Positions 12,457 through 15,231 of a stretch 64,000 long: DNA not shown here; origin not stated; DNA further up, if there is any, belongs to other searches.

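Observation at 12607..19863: Histidine kinase carrying a complete ABC-transporter ATPase cassette, encoded next to the transporter whose ATPase it duplicates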

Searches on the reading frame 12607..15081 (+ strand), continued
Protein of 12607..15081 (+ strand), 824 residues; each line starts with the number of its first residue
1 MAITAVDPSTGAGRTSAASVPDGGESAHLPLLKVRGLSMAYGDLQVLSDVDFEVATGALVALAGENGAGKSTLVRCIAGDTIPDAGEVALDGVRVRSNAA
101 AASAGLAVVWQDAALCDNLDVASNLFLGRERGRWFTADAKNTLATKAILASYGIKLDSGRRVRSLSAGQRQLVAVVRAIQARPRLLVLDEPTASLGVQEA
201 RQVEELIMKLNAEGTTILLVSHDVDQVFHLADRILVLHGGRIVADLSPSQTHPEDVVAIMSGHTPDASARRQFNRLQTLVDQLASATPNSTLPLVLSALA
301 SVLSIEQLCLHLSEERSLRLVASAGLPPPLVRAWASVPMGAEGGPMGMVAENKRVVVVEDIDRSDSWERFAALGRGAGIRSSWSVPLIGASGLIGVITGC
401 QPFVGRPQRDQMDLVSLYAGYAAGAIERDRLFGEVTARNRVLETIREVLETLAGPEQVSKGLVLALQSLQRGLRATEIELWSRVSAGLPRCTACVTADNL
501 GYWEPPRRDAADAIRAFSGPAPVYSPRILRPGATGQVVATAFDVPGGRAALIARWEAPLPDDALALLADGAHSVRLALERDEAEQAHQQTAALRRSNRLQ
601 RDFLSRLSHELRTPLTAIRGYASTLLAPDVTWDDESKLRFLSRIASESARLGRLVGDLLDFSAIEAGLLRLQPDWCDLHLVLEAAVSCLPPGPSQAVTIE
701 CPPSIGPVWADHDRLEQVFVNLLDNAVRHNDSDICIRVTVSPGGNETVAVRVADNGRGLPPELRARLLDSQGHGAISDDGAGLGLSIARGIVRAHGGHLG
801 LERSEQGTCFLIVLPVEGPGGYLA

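Call 5: find_homologous_proteins(query=window:12607-15081:+, max_evalue=1e-20)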
Query window:12607-15081:+ (824 aa): 6431 proteins with E <= 1e-20 among 8000 candidates; the best 120 are listed.
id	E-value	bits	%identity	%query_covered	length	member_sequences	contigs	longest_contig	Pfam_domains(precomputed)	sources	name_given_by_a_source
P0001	0.0e+0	1800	100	100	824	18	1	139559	PF13185.13,PF01590.33,PF00005.34,PF02518.32,PF00512.32,PF13304.13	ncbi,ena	-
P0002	0.0e+0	1570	91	96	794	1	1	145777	PF13185.13,PF01590.33,PF00005.34,PF02518.32,PF00512.32,PF13304.13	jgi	jgi:signal transduction histidine kinase/ABC-type multidrug transport system ATPase subunit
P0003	0.0e+0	1445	82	100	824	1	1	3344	PF13185.13,PF01590.33,PF00005.34,PF02518.32,PF00512.32,PF13304.13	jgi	jgi:signal transduction histidine kinase/ABC-type multidrug transport system ATPase subunit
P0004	0.0e+0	1431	82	98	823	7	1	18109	PF13185.13,PF01590.33,PF00005.34,PF02518.32,PF00512.32,PF13304.13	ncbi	ncbi:MAG: ATP-binding cassette domain-containing protein [Acidimicrobiales bacterium]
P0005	0.0e+0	1425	80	100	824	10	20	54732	PF13185.13,PF01590.33,PF00005.34,PF02518.32,PF00512.32,PF13304.13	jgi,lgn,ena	jgi:signal transduction histidine kinase/ABC-type multidrug transport system ATPase subunit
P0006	0.0e+0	1379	80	96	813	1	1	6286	PF13185.13,PF01590.33,PF00005.34,PF02518.32,PF00512.32,PF13304.13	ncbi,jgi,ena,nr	ncbi:MAG TPA: ATP-binding cassette domain-containing protein [Acidimicrobiales bacterium]|nr:ATP-bin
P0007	0.0e+0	1311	75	96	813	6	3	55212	PF13185.13,PF01590.33,PF00005.34,PF02518.32,PF00512.32,PF13304.13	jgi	jgi:signal transduction histidine kinase/ABC-type multidrug transport system ATPase subunit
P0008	0.0e+0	1296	73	100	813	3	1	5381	PF13185.13,PF01590.33,PF00005.34,PF02518.32,PF13492.13,PF00512.32,PF13304.13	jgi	jgi:signal transduction histidine kinase/ABC-type multidrug transport system ATPase subunit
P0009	0.0e+0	1261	72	98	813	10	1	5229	PF13185.13,PF01590.33,PF00005.34,PF02518.32,PF00512.32,PF13304.13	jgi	jgi:signal transduction histidine kinase/ABC-type multidrug transport system ATPase subunit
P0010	0.0e+0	1254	73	96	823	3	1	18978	PF13185.13,PF01590.33,PF00005.34,PF02518.32,PF00512.32,PF13304.13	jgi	jgi:signal transduction histidine kinase/ABC-type multidrug transport system ATPase subunit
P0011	0.0e+0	1245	71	98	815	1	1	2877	PF13185.13,PF01590.33,PF00005.34,PF02518.32,PF00512.32,PF13304.13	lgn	-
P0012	0.0e+0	1227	71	96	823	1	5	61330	PF13185.13,PF01590.33,PF00005.34,PF02518.32,PF00512.32,PF13304.13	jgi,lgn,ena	jgi:signal transduction histidine kinase/ABC-type multidrug transport system ATPase subunit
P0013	0.0e+0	1222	70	100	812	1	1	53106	PF13185.13,PF01590.33,PF00005.34,PF02518.32,PF00512.32,PF13304.13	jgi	jgi:signal transduction histidine kinase/ABC-type multidrug transport system ATPase subunit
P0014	0.0e+0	1211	70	98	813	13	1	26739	PF13185.13,PF01590.33,PF00005.34,PF02518.32,PF00512.32,PF13304.13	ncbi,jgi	ncbi:MAG: ATP-binding cassette domain-containing protein [Acidimicrobiales bacterium]|jgi:signal tra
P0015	0.0e+0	1188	69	98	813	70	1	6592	PF13185.13,PF01590.33,PF00005.34,PF02518.32,PF00512.32,PF13304.13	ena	-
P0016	0.0e+0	1186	69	97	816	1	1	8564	PF13185.13,PF01590.33,PF00005.34,PF02518.32,PF00512.32,PF13304.13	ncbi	ncbi:MAG: ATP-binding cassette domain-containing protein [Acidimicrobiales bacterium]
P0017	0.0e+0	1164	67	98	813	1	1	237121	PF13185.13,PF01590.33,PF00005.34,PF02518.32,PF00512.32,PF13304.13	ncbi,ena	-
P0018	0.0e+0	1159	68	100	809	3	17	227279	PF13185.13,PF01590.33,PF00005.34,PF13581.13,PF02518.32,PF00512.32,PF13304.13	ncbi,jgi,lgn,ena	jgi:signal transduction histidine kinase/ABC-type multidrug transport system ATPase subunit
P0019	0.0e+0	1159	68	100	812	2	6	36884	PF13185.13,PF01590.33,PF00005.34,PF02518.32,PF00512.32,PF13304.13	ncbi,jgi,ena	jgi:signal transduction histidine kinase/ABC-type multidrug transport system ATPase subunit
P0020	0.0e+0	1158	69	96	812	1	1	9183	PF13185.13,PF01590.33,PF00005.34,PF02518.32,PF00512.32,PF02463.26,PF13304.13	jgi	-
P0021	0.0e+0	1157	66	98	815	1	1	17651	PF13185.13,PF00005.34,PF02518.32,PF00512.32,PF13304.13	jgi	jgi:signal transduction histidine kinase/ABC-type multidrug transport system ATPase subunit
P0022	0.0e+0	1153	69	94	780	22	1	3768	PF13185.13,PF01590.33,PF00005.34,PF02518.32,PF00512.32,PF13304.13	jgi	jgi:signal transduction histidine kinase/ABC-type multidrug transport system ATPase subunit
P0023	0.0e+0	1151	66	98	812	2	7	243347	PF13185.13,PF01590.33,PF00005.34,PF02518.32,PF00512.32,PF13304.13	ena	-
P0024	0.0e+0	1150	67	96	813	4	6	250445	PF13185.13,PF01590.33,PF00005.34,PF02518.32,PF00512.32,PF13304.13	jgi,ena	jgi:signal transduction histidine kinase/ABC-type multidrug transport system ATPase subunit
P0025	0.0e+0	1142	67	98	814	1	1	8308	PF13185.13,PF01590.33,PF00005.34,PF02518.32,PF00512.32,PF02463.26,PF13304.13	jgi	jgi:signal transduction histidine kinase/ABC-type multidrug transport system ATPase subunit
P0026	0.0e+0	1141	68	96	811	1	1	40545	PF13185.13,PF01590.33,PF00005.34,PF02518.32,PF00512.32,PF13304.13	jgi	jgi:signal transduction histidine kinase/ABC-type multidrug transport system ATPase subunit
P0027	0.0e+0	1140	68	96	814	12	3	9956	PF13185.13,PF01590.33,PF00005.34,PF02518.32,PF00512.32,PF02463.26,PF13304.13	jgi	jgi:signal transduction histidine kinase/ABC-type multidrug transport system ATPase subunit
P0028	0.0e+0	1138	66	97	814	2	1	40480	PF13185.13,PF00005.34,PF02518.32,PF00512.32,PF13304.13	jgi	jgi:signal transduction histidine kinase/ABC-type multidrug transport system ATPase subunit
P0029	0.0e+0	1137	67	96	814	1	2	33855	PF13185.13,PF00005.34,PF02518.32,PF00512.32,PF02463.26,PF13304.13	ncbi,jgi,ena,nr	ncbi:MAG TPA: ATP-binding cassette domain-containing protein [Acidimicrobiales bacterium]|nr:ATP-bin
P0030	0.0e+0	1131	67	96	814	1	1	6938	PF13185.13,PF01590.33,PF00005.34,PF02518.32,PF00512.32,PF13304.13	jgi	jgi:signal transduction histidine kinase/ABC-type multidrug transport system ATPase subunit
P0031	0.0e+0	1131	65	98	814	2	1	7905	PF13185.13,PF01590.33,PF00005.34,PF02518.32,PF00512.32,PF13304.13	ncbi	-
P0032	0.0e+0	1129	66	98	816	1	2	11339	PF13185.13,PF01590.33,PF00005.34,PF02518.32,PF00512.32,PF13304.13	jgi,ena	-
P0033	0.0e+0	1127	67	96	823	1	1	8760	PF13185.13,PF01590.33,PF00005.34,PF02518.32,PF00512.32,PF02463.26,PF13304.13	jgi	jgi:signal transduction histidine kinase/ABC-type multidrug transport system ATPase subunit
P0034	0.0e+0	1127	66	98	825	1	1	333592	PF13185.13,PF00005.34,PF02518.32,PF00512.32,PF02463.26,PF13304.13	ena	-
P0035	0.0e+0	1126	67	96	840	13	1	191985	PF13185.13,PF01590.33,PF00005.34,PF02518.32,PF00512.32,PF02463.26,PF13304.13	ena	-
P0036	0.0e+0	1125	66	100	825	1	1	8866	PF13185.13,PF01590.33,PF00005.34,PF02518.32,PF00512.32,PF02463.26,PF13304.13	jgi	jgi:signal transduction histidine kinase/ABC-type multidrug transport system ATPase subunit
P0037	0.0e+0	1123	66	97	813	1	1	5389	PF13185.13,PF01590.33,PF00005.34,PF02518.32,PF00512.32,PF13304.13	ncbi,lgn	-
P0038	0.0e+0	1120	65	98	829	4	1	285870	PF13185.13,PF01590.33,PF00005.34,PF02518.32,PF00512.32,PF02463.26,PF13304.13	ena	-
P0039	0.0e+0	1119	65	98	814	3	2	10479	PF13185.13,PF01590.33,PF00005.34,PF02518.32,PF00512.32,PF13304.13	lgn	-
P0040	0.0e+0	1118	67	96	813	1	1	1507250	PF13185.13,PF01590.33,PF00005.34,PF02518.32,PF00512.32,PF13304.13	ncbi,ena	-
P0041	0.0e+0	1117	66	96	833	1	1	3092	PF13185.13,PF01590.33,PF00005.34,PF02518.32,PF00512.32,PF13304.13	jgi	jgi:signal transduction histidine kinase/ABC-type multidrug transport system ATPase subunit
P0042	0.0e+0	1112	66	98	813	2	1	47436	PF13185.13,PF01590.33,PF00005.34,PF02518.32,PF00512.32,PF13304.13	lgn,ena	-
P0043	0.0e+0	1111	65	98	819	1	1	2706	PF13185.13,PF01590.33,PF00005.34,PF02518.32,PF00512.32,PF13304.13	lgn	-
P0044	0.0e+0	1107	66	96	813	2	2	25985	PF13185.13,PF01590.33,PF00005.34,PF02518.32,PF00512.32,PF02463.26,PF13304.13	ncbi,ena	-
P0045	0.0e+0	1104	66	96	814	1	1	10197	PF13185.13,PF01590.33,PF00005.34,PF02518.32,PF00512.32,PF13304.13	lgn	-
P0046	0.0e+0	1099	65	96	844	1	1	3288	PF13185.13,PF01590.33,PF00005.34,PF02518.32,PF00512.32,PF13304.13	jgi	jgi:signal transduction histidine kinase/ABC-type multidrug transport system ATPase subunit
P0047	0.0e+0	1099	66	96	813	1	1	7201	PF13185.13,PF00005.34,PF02518.32,PF00512.32,PF13304.13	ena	-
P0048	0.0e+0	1095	67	97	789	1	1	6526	PF13185.13,PF01590.33,PF00005.34,PF02518.32,PF00512.32,PF13304.13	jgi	jgi:signal transduction histidine kinase/ABC-type multidrug transport system ATPase subunit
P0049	0.0e+0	1084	67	96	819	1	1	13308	PF13185.13,PF01590.33,PF00005.34,PF02518.32,PF13492.13,PF00512.32,PF13304.13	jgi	jgi:signal transduction histidine kinase/ABC-type multidrug transport system ATPase subunit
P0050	0.0e+0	1083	66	95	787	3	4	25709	PF13185.13,PF01590.33,PF00005.34,PF02518.32,PF00512.32,PF13304.13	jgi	-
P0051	0.0e+0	1082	67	95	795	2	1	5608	PF13185.13,PF01590.33,PF00005.34,PF02518.32,PF13492.13,PF00512.32,PF13304.13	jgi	jgi:signal transduction histidine kinase/ABC-type multidrug transport system ATPase subunit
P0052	0.0e+0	1054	64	97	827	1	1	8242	PF13185.13,PF00005.34,PF02518.32,PF00512.32,PF02463.26,PF13304.13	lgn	-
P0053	0.0e+0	1050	64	96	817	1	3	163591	PF13185.13,PF01590.33,PF00005.34,PF02518.32,PF00512.32,PF13304.13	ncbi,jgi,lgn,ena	-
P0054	0.0e+0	1048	61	96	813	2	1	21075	PF13185.13,PF01590.33,PF00005.34,PF02518.32,PF00512.32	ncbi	ncbi:MAG: ATP-binding cassette domain-containing protein [Acidimicrobiales bacterium]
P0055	0.0e+0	1043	63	98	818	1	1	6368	PF13185.13,PF01590.33,PF00005.34,PF02518.32,PF00512.32,PF02463.26,PF13304.13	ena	-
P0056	0.0e+0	1040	64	97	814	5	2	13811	PF13185.13,PF01590.33,PF00005.34,PF02518.32,PF00512.32,PF02463.26,PF13304.13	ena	-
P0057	0.0e+0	1040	62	97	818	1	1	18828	PF13185.13,PF01590.33,PF00005.34,PF02518.32,PF00512.32,PF02463.26,PF13304.13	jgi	jgi:signal transduction histidine kinase/ABC-type multidrug transport system ATPase subunit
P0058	0.0e+0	1038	64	98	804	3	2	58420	PF13185.13,PF01590.33,PF00005.34,PF02518.32,PF13492.13,PF00512.32,PF13304.13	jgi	-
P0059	0.0e+0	1037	63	99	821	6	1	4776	PF13185.13,PF01590.33,PF00005.34,PF02518.32,PF00512.32,PF13304.13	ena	-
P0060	0.0e+0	1032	63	97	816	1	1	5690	PF13185.13,PF00005.34,PF02518.32,PF00512.32,PF02463.26,PF13304.13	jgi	jgi:ABC-type multidrug transport system ATPase subunit/signal transduction histidine kinase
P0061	0.0e+0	1032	63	98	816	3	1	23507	PF13185.13,PF01590.33,PF00005.34,PF02518.32,PF00512.32,PF02463.26,PF13304.13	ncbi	ncbi:MAG: ATP-binding cassette domain-containing protein [Acidimicrobiales bacterium]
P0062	0.0e+0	1023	69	84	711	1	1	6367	PF13185.13,PF01590.33,PF00005.34,PF00512.32,PF02463.26,PF13304.13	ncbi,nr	ncbi:MAG TPA: ATP-binding cassette domain-containing protein, partial [Acidimicrobiales bacterium]|n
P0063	0.0e+0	1017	63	97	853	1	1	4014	PF13185.13,PF01590.33,PF00005.34,PF02518.32,PF00512.32,PF13304.13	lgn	-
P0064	2.5e-296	1003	67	87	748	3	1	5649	PF13185.13,PF01590.33,PF00005.34,PF02518.32,PF00512.32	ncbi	-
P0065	3.3e-296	1003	62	98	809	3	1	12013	PF13185.13,PF01590.33,PF00005.34,PF02518.32,PF13492.13,PF00512.32,PF13304.13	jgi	jgi:ABC-type multidrug transport system ATPase subunit/signal transduction histidine kinase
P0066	8.6e-292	988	62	96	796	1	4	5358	PF13185.13,PF00005.34,PF02518.32,PF00512.32,PF13304.13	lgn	-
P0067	1.0e-286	971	68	80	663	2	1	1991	PF13185.13,PF00005.34,PF00512.32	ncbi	ncbi:MAG: histidine kinase dimerization/phospho-acceptor domain-containing protein, partial [Acidimi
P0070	6.9e-262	889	92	56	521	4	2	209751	PF13185.13,PF01590.33,PF00005.34,PF13304.13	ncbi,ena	-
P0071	7.5e-261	886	57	96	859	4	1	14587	PF13185.13,PF01590.33,PF00005.34,PF02518.32,PF00512.32,PF13304.13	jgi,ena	jgi:signal transduction histidine kinase/ABC-type multidrug transport system ATPase subunit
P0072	9.9e-260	882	56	96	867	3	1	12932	PF13185.13,PF01590.33,PF00005.34,PF02518.32,PF00512.32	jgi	jgi:signal transduction histidine kinase/ABC-type multidrug transport system ATPase subunit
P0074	2.7e-259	881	56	97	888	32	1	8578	PF13185.13,PF01590.33,PF00005.34,PF02518.32,PF00512.32,PF13304.13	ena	-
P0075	4.6e-259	880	56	96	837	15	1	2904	PF13185.13,PF01590.33,PF00005.34,PF02518.32,PF00512.32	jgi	jgi:signal transduction histidine kinase/ABC-type multidrug transport system ATPase subunit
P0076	3.8e-258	877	55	98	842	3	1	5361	PF13185.13,PF01590.33,PF00005.34,PF02518.32,PF00512.32,PF13304.13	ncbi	-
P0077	5.9e-258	876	56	96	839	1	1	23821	PF13185.13,PF01590.33,PF00005.34,PF02518.32,PF00512.32,PF13304.13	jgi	jgi:signal transduction histidine kinase/ABC-type multidrug transport system ATPase subunit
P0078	1.1e-257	875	55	98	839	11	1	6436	PF13185.13,PF01590.33,PF00005.34,PF02518.32,PF00512.32,PF02463.26,PF13304.13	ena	-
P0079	1.2e-257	875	55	98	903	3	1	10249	PF13185.13,PF01590.33,PF00005.34,PF02518.32,PF00512.32,PF13304.13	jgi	-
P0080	1.8e-257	875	57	96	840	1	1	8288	PF13185.13,PF01590.33,PF00005.34,PF02518.32,PF00512.32,PF13304.13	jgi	jgi:signal transduction histidine kinase/ABC-type multidrug transport system ATPase subunit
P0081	2.7e-257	874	55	99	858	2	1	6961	PF13185.13,PF01590.33,PF00005.34,PF02518.32,PF00512.32,PF13304.13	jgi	jgi:signal transduction histidine kinase/ABC-type multidrug transport system ATPase subunit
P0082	3.4e-257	874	56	98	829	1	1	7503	PF13185.13,PF01590.33,PF00005.34,PF02518.32,PF00512.32,PF13481.13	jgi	jgi:signal transduction histidine kinase/ABC-type sulfate/molybdate transport systems ATPase subunit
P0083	5.4e-257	873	56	97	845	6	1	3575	PF13185.13,PF01590.33,PF00005.34,PF02518.32,PF00512.32,PF13304.13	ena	-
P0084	6.3e-257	873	55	99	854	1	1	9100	PF13185.13,PF01590.33,PF00005.34,PF02518.32,PF00512.32,PF13304.13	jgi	jgi:signal transduction histidine kinase/ABC-type multidrug transport system ATPase subunit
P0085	9.0e-257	872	56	99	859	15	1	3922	PF13185.13,PF01590.33,PF00005.34,PF02518.32,PF00512.32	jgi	jgi:signal transduction histidine kinase/ABC-type branched-subunit amino acid transport system ATPas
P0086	1.1e-256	872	56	96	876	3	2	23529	PF13185.13,PF01590.33,PF00005.34,PF02518.32,PF00512.32,PF13481.13,PF13304.13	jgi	jgi:signal transduction histidine kinase/ABC-type multidrug transport system ATPase subunit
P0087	1.2e-256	872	55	99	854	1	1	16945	PF13185.13,PF01590.33,PF00005.34,PF02518.32,PF00512.32,PF13304.13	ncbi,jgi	-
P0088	1.7e-256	871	56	97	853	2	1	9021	PF13185.13,PF01590.33,PF00005.34,PF02518.32,PF00512.32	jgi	jgi:signal transduction histidine kinase/ABC-type multidrug transport system ATPase subunit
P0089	1.9e-256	871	54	99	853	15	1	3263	PF13185.13,PF01590.33,PF00005.34,PF02518.32,PF00512.32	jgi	jgi:signal transduction histidine kinase/ABC-type multidrug transport system ATPase subunit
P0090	2.3e-256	871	56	99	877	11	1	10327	PF13185.13,PF01590.33,PF00005.34,PF02518.32,PF00512.32,PF02463.26,PF13304.13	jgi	jgi:signal transduction histidine kinase/ABC-type multidrug transport system ATPase subunit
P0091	2.5e-256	871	56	96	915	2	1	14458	PF13185.13,PF01590.33,PF00005.34,PF02518.32,PF00512.32,PF13304.13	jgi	jgi:signal transduction histidine kinase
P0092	2.6e-256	871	56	98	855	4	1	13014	PF13185.13,PF01590.33,PF00005.34,PF02518.32,PF00512.32,PF02463.26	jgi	jgi:signal transduction histidine kinase/ABC-type branched-subunit amino acid transport system ATPas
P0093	5.6e-256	870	56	96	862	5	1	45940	PF13185.13,PF01590.33,PF00005.34,PF02518.32,PF00512.32,PF13304.13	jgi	jgi:signal transduction histidine kinase/ABC-type multidrug transport system ATPase subunit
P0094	1.2e-255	869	55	98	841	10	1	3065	PF13185.13,PF01590.33,PF00005.34,PF02518.32,PF00512.32,PF13481.13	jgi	jgi:signal transduction histidine kinase/ABC-type sulfate/molybdate transport systems ATPase subunit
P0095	1.2e-255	869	55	98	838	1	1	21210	PF13185.13,PF01590.33,PF00005.34,PF02518.32,PF00512.32,PF13481.13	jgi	jgi:signal transduction histidine kinase/ABC-type sulfate/molybdate transport systems ATPase subunit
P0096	1.4e-255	868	56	96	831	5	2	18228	PF13185.13,PF01590.33,PF00005.34,PF02518.32,PF00512.32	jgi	-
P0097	1.6e-255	868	56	96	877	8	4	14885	PF13185.13,PF01590.33,PF00005.34,PF02518.32,PF00512.32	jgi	jgi:signal transduction histidine kinase/ABC-type multidrug transport system ATPase subunit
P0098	1.7e-255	868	56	97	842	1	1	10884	PF13185.13,PF01590.33,PF00005.34,PF02518.32,PF00512.32,PF13304.13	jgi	jgi:signal transduction histidine kinase/ABC-type multidrug transport system ATPase subunit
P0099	2.0e-255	868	55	96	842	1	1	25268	PF13185.13,PF01590.33,PF00005.34,PF02518.32,PF00512.32,PF13304.13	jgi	jgi:signal transduction histidine kinase/ABC-type multidrug transport system ATPase subunit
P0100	2.2e-255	868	56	96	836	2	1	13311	PF13185.13,PF01590.33,PF00005.34,PF02518.32,PF00512.32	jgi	jgi:signal transduction histidine kinase/ABC-type multidrug transport system ATPase subunit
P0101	2.2e-255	868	55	97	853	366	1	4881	PF13185.13,PF01590.33,PF00005.34,PF02518.32,PF00512.32,PF02463.26,PF13304.13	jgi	jgi:signal transduction histidine kinase/ABC-type multidrug transport system ATPase subunit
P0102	2.8e-255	867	55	99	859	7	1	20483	PF13185.13,PF01590.33,PF00005.34,PF02518.32,PF00512.32,PF13304.13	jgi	jgi:signal transduction histidine kinase/ABC-type branched-subunit amino acid transport system ATPas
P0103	2.9e-255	867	55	97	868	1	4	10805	PF13185.13,PF00005.34,PF02518.32,PF00512.32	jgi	jgi:signal transduction histidine kinase/ABC-type multidrug transport system ATPase subunit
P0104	3.4e-255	867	55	96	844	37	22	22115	PF13185.13,PF01590.33,PF00005.34,PF02518.32,PF00512.32,PF13304.13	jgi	-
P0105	3.4e-255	867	56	96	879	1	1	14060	PF13185.13,PF01590.33,PF00005.34,PF02518.32,PF00512.32,PF02463.26,PF13304.13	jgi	-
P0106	3.9e-255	867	56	96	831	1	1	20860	PF13185.13,PF01590.33,PF00005.34,PF02518.32,PF00512.32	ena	-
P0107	3.9e-255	867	56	96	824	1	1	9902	PF13185.13,PF01590.33,PF00005.34,PF02518.32,PF00512.32,PF02463.26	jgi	jgi:signal transduction histidine kinase/ABC-type multidrug transport system ATPase subunit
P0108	4.2e-255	867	56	96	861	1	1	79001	PF13185.13,PF01590.33,PF00005.34,PF02518.32,PF00512.32,PF13304.13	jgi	jgi:signal transduction histidine kinase/ABC-type branched-subunit amino acid transport system ATPas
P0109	4.6e-255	867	55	98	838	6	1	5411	PF13185.13,PF01590.33,PF00005.34,PF02518.32,PF00512.32,PF13481.13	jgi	jgi:signal transduction histidine kinase/ABC-type sulfate/molybdate transport systems ATPase subunit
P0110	4.6e-255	867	55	96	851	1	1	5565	PF13185.13,PF01590.33,PF00005.34,PF02518.32,PF00512.32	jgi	jgi:signal transduction histidine kinase/ABC-type multidrug transport system ATPase subunit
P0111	5.1e-255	866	56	96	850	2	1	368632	PF13185.13,PF01590.33,PF00005.34,PF02518.32,PF00512.32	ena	-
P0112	7.1e-255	866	56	96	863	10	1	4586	PF13185.13,PF00005.34,PF02518.32,PF00512.32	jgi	jgi:signal transduction histidine kinase/ABC-type multidrug transport system ATPase subunit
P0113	8.5e-255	866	57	96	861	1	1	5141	PF13185.13,PF01590.33,PF00005.34,PF02518.32,PF00512.32,PF13304.13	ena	-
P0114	1.0e-254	865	55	97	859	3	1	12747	PF13185.13,PF01590.33,PF00005.34,PF02518.32,PF00512.32,PF13304.13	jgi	jgi:signal transduction histidine kinase/ABC-type multidrug transport system ATPase subunit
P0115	1.3e-254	865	56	96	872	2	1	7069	PF13185.13,PF01590.33,PF00005.34,PF02518.32,PF00512.32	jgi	jgi:signal transduction histidine kinase/ABC-type branched-subunit amino acid transport system ATPas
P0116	1.6e-254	865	56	98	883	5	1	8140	PF13185.13,PF01590.33,PF00005.34,PF02518.32,PF00512.32,PF02463.26,PF13304.13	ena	-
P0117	1.6e-254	865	56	96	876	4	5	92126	PF13185.13,PF01590.33,PF00005.34,PF02518.32,PF00512.32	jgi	jgi:signal transduction histidine kinase/ABC-type multidrug transport system ATPase subunit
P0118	1.6e-254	865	56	97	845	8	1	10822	PF13185.13,PF01590.33,PF00005.34,PF02518.32,PF00512.32,PF13304.13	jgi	jgi:signal transduction histidine kinase/ABC-type multidrug transport system ATPase subunit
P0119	2.3e-254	864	55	98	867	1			PF13185.13,PF01590.33,PF00005.34,PF02518.32,PF00512.32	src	-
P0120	2.4e-254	864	55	98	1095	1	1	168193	PF13185.13,PF01590.33,PF00005.34,PF02518.32,PF00512.32,PF13304.13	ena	-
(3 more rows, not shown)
